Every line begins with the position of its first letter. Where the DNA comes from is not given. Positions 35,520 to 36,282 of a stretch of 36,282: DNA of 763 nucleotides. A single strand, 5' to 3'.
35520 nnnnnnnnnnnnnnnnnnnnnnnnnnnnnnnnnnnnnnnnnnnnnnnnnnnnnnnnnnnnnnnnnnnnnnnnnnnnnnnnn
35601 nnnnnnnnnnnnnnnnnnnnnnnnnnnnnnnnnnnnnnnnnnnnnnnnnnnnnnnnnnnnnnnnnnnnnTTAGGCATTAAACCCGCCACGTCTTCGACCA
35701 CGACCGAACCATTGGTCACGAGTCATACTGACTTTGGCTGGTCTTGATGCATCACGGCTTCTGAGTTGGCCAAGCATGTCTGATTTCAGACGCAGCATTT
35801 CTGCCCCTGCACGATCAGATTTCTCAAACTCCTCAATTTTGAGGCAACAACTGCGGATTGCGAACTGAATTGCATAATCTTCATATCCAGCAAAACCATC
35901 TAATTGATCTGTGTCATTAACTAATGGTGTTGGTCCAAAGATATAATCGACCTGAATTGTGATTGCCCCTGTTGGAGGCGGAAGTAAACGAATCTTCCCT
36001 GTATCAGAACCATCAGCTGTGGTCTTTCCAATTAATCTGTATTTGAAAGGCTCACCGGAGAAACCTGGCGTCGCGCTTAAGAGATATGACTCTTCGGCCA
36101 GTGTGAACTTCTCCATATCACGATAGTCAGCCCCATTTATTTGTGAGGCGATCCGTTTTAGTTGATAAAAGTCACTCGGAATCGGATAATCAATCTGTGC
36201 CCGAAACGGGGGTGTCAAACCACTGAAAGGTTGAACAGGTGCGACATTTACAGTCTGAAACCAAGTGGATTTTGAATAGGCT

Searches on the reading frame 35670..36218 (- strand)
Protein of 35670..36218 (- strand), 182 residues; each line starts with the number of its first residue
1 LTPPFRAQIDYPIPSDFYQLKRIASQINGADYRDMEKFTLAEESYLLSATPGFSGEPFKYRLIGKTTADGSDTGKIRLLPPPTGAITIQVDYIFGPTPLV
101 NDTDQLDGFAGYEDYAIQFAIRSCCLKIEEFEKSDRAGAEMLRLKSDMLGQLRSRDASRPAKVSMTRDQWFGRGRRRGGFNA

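Call 90: search_protein_families(library=pfam, proteins=[window:35670-36218:-], max_evalue=0.001)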
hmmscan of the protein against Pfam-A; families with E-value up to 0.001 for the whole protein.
window:35670-36218:- (182 aa): 1 family
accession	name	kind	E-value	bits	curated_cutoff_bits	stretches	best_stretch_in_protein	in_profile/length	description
PF24175.2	SU10_adaptor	-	1.9e-08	35.4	27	1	10-161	54-191/194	SU10 adaptor protein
